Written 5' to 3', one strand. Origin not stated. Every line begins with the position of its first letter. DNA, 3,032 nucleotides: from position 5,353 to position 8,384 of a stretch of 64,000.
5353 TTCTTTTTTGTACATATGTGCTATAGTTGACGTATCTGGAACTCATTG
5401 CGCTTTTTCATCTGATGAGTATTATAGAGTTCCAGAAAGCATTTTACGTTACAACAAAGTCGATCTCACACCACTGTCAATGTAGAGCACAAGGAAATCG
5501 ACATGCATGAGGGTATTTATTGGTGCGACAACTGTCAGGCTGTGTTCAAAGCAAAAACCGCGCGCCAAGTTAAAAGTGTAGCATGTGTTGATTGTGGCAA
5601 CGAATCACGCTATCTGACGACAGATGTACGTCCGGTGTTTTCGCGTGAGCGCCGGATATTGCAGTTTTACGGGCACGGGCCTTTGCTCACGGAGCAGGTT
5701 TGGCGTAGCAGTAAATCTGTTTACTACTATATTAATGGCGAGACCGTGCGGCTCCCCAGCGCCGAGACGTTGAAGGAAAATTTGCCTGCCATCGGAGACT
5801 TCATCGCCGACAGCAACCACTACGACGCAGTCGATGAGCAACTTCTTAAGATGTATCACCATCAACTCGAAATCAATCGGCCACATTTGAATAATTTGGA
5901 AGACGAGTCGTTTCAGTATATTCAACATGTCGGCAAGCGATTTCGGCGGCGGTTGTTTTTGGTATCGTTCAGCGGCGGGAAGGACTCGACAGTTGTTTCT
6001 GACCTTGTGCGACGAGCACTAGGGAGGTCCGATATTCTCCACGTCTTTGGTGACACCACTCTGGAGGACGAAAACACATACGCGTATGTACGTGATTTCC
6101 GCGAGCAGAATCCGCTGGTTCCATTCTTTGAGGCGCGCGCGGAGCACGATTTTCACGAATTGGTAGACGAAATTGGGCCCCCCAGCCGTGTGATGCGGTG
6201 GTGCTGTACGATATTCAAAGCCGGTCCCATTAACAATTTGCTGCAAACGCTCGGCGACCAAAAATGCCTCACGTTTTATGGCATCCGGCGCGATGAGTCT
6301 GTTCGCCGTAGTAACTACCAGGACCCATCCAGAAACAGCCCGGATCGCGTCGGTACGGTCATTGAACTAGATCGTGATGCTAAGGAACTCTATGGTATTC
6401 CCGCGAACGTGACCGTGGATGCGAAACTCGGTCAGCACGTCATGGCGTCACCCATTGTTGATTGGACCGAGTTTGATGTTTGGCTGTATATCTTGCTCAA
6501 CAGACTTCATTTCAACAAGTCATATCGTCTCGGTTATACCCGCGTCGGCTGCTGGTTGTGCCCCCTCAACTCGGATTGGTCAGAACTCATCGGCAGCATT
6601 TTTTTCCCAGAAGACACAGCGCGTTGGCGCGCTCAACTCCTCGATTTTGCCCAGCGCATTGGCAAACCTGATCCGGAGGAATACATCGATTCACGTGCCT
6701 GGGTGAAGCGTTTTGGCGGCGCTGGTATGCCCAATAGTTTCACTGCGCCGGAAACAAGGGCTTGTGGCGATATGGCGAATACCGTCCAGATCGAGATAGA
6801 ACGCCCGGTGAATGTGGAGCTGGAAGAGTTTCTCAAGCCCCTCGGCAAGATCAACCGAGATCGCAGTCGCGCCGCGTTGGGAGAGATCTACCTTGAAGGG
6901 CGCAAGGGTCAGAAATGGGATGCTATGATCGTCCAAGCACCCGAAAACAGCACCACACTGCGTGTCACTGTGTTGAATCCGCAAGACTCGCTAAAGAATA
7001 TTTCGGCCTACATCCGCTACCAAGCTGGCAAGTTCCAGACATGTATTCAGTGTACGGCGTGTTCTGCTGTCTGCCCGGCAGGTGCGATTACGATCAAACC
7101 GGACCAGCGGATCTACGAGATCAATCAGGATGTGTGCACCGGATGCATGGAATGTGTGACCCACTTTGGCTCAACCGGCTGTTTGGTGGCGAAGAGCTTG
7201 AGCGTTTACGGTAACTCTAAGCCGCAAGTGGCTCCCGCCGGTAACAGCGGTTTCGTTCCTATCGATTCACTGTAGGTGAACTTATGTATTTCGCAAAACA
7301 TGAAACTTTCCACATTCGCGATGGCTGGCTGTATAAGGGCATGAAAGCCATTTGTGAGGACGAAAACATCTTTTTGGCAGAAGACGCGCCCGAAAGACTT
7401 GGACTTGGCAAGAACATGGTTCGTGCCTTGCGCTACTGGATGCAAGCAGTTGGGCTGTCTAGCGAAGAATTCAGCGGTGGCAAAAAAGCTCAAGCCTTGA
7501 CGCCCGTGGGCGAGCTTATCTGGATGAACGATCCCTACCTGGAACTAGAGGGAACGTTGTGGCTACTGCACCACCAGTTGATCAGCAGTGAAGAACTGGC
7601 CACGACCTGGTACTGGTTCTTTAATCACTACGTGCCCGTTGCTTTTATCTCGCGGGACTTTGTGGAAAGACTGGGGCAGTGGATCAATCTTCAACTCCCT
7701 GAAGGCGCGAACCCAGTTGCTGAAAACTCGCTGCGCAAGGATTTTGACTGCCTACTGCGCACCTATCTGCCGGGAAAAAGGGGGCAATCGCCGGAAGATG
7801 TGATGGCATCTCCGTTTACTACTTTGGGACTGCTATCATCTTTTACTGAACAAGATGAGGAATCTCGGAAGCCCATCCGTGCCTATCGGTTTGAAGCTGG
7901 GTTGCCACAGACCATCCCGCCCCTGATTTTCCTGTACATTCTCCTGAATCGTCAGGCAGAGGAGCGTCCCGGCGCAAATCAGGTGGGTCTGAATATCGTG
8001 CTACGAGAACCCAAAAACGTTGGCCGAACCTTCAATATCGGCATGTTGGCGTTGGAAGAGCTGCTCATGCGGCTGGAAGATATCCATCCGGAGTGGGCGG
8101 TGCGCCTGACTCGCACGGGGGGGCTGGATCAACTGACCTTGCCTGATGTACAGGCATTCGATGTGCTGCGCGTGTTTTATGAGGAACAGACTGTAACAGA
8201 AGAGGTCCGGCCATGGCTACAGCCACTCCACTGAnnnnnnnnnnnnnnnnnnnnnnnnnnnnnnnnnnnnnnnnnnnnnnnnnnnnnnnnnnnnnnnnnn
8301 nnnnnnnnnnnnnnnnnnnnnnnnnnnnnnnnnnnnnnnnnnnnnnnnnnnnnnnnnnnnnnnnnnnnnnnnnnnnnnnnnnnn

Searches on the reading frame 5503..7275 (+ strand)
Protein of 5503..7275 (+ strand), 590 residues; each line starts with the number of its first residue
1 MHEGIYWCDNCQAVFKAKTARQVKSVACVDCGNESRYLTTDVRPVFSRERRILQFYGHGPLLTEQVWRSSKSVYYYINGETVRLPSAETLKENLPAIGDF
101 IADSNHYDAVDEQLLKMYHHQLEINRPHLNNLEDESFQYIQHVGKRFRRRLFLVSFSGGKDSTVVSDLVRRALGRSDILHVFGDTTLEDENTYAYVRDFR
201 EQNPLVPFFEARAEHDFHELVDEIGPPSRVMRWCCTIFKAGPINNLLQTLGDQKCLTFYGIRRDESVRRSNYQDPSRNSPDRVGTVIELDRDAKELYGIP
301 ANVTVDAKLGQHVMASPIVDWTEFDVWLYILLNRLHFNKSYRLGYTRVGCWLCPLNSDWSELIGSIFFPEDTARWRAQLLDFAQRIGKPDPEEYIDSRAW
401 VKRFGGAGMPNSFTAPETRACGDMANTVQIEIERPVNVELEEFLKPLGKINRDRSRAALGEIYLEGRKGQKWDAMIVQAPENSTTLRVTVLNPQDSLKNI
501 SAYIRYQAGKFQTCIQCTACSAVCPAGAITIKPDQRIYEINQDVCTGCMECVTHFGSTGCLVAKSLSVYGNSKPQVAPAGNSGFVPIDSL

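Call 7: search_protein_families(library=padloc, proteins=[window:5503-7275:+], max_evalue=0.001)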
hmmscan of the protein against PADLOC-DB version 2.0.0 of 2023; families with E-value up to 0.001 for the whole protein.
window:5503-7275:+ (590 aa): 4 families
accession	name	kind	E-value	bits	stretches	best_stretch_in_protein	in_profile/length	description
PDLC02510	BrxP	-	6.6e-89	297.1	2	306-575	266-521/779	BrxP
PDLC02782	SspD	-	2.6e-12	45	1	153-270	3-123/277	SspD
PDLC02662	DndC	-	1.2e-09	35.7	0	227-332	123-210/481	DndC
PDLC02661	DndC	-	4.3e-07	27.3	0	138-173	12-46/468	DndC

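Call 8: search_protein_families(library=ncbifam, proteins=[window:5503-7275:+], max_evalue=0.001)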
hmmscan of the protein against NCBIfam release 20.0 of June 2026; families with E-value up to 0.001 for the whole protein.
window:5503-7275:+ (590 aa): 49 families (the best 25 are shown)
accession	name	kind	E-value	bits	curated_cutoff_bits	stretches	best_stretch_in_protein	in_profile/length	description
NF010366.0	PRK13795.1-1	equivalog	1.4e-50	172.1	745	2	120-276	235-394/667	hypothetical protein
NF010368.0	PRK13795.1-3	equivalog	2.3e-50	171.5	588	2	112-273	211-368/635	hypothetical protein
NF010367.0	PRK13795.1-2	equivalog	1.3e-46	159.3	456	3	119-271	213-361/584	hypothetical protein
NF010369.0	PRK13795.1-4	equivalog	1.3e-36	126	1086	2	311-553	386-617/633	hypothetical protein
NF006327.0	PRK08557.1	equivalog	3.6e-32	111.7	366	2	118-273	148-302/415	hypothetical protein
NF006351.0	PRK08576.1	equivalog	1.8e-19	69.7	290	2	119-271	208-348/436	hypothetical protein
NF003587.0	PRK05253.1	subfamily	1.1e-15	57.6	195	1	125-340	5-208/301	sulfate adenylyltransferase subunit CysD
NF002537.0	PRK02090.1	equivalog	6.6e-13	48.8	154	1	136-353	28-212/244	phosphoadenylyl-sulfate reductase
NF009214.0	PRK12563.1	equivalog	5.3e-12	45.8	413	1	125-339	20-222/317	sulfate adenylyltransferase subunit CysD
TIGR02055.1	APS_reductase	subfamily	3.3e-11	43.3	235.3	1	303-354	117-168/194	adenylylsulfate reductase, thioredoxin dependent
TIGR03183.1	DNA_S_dndC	equivalog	1.9e-10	40.3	290.4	1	227-333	110-200/447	DNA phosphorothioation system sulfurtransferase DndC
NF005316.0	PRK06850.1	equivalog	6.6e-10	38.4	536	0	227-331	126-212/505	hypothetical protein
TIGR00434.1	cysH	subfamily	1.3e-09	38.3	165.1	1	311-355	145-189/214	phosophoadenylyl-sulfate reductase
TIGR02039.1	CysD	subfamily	1.6e-07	31.2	396.6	1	129-338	1-198/294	sulfate adenylyltransferase, small subunit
NF058577.1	FdxA_fam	equivalog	2e-07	31.1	65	1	513-553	8-46/52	4Fe-4S ferredoxin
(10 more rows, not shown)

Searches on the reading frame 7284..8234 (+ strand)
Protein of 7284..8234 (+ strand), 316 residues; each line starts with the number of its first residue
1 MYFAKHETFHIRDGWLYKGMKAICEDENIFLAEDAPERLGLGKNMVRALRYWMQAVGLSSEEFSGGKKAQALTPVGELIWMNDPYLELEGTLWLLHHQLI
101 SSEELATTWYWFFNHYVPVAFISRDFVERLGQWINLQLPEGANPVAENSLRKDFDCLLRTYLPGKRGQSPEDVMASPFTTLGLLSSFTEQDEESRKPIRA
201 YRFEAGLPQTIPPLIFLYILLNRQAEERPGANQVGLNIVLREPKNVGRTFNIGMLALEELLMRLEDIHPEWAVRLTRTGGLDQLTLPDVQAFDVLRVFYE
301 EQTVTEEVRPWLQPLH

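Call 7: search_protein_families(library=padloc, proteins=[window:7284-8234:+], max_evalue=0.001)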
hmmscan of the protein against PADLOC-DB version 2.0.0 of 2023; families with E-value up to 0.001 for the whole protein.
window:7284-8234:+ (316 aa): 10 families
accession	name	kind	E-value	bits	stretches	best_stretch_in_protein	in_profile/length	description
PDLC02768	SspB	-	1.3e-67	226.2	1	2-298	2-294/295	SspB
PDLC02769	SspB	-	8.9e-60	200.5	1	2-285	2-278/282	SspB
PDLC02766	SspB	-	1.4e-55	186.7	1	2-284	2-280/285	SspB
PDLC02762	SspB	-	4.6e-46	155.5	1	1-299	1-291/293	SspB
PDLC02760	SspB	-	5.9e-42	142.1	1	2-270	3-256/269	SspB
PDLC02764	SspB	-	3.1e-32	110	1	3-286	1-270/276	SspB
PDLC02765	SspB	-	1.7e-25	88.7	1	3-289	4-288/292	SspB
PDLC02763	SspB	-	5.7e-21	73.4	1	3-166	7-161/279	SspB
PDLC02767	SspB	-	3.6e-11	41.3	1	3-166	8-173/295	SspB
PDLC02761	SspB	-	1.2e-06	26.1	1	82-268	114-303/340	SspB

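Call 8: search_protein_families(library=ncbifam, proteins=[window:7284-8234:+], max_evalue=0.001)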
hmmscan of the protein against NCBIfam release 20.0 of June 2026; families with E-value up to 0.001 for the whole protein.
window:7284-8234:+ (316 aa): 0 families

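Call 89: search_dna_similar(query=window:7284-8234:+, collection=plasmids, mode=protein, max_rows=60, max_evalue=1e-8)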
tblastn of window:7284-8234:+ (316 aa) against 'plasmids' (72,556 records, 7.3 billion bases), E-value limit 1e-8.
Records with a match: 96; places in all: 97; records where one place covers at least 80% of the query: 26.
Best place of each record, by identity: <60% 96.
By first word of the organism name: Streptomyces 28; Rhizobium 6; Synechocystis 4; Sphingomonas 4; Agrobacterium 4; Acinetobacter 4; Sphingobium 3; Sinorhizobium 3; Hymenobacter 3; Candidatus 2; and 29 more.
By predicted mobility (MOB-suite, as given by PLSDB): non-mobilizable 62; conjugative 24; mobilizable 10.
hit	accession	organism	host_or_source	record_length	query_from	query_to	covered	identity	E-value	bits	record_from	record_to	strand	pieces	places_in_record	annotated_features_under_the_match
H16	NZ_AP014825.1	Geminocystis sp. NIES-3709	-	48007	3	299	94%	32.8%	1e-29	126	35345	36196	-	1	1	DUF4007 family protein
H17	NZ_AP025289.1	Treponema saccharophilum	-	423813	1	287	91%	32.9%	9e-36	144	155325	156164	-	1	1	DUF4007 family protein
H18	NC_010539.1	Crocosphaera subtropica ATCC 51142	-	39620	3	288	91%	33.0%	6e-27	118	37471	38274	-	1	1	DUF4007 family protein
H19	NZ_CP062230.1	Mesorhizobium onobrychidis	Sainfoin,pure bacterial culture,Nodule ...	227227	1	297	94%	31.6%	2e-28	122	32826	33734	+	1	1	DUF4007 family protein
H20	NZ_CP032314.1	Pannonibacter phragmitetus BB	cell culture,soil under ...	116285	3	311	98%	28.7%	4e-27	118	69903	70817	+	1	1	DUF4007 family protein | ATP-binding protein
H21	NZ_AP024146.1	Methylobacterium indicum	-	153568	3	305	96%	29.0%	7e-27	118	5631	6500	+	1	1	DUF4007 family protein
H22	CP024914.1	Cyanobacterium sp. HL-69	cell culture,enrichment cultures from ...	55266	3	250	78%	35.2%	5e-33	135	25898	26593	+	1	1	protein of unknown function DUF4007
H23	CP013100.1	Candidatus Tenderia electrophaga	mixed culture,Biocathode MCL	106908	3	284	89%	31.0%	2e-32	134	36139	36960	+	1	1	hypothetical protein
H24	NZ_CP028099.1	Synechocystis sp. IPPAS B-1465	axenic culture,Synechocystis sp. GT-L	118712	3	252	79%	34.8%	3e-32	134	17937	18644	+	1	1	DUF4007 family protein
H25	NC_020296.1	Synechocystis sp. PCC 6803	-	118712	3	252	79%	34.8%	3e-32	134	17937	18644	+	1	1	DUF4007 family protein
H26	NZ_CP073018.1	Synechocystis sp. PCC 6803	cell culture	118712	3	252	79%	34.8%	3e-32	134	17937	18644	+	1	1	DUF4007 family protein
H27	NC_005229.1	Synechocystis sp. PCC 6803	-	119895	3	252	79%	34.8%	3e-32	134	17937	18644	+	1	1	DUF4007 family protein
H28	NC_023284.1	Streptomyces sp. F2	-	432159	3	273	86%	32.0%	2e-22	104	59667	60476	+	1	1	DUF4007 family protein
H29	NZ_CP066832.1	Streptomyces liliifuscus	whole organism,soil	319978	3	273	86%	32.0%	3e-22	104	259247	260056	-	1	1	DUF4007 family protein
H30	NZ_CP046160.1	Leptolyngbya sp. BL0902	cell culture,open pond on an algae farm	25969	3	252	79%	34.3%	9e-32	132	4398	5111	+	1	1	DUF4007 family protein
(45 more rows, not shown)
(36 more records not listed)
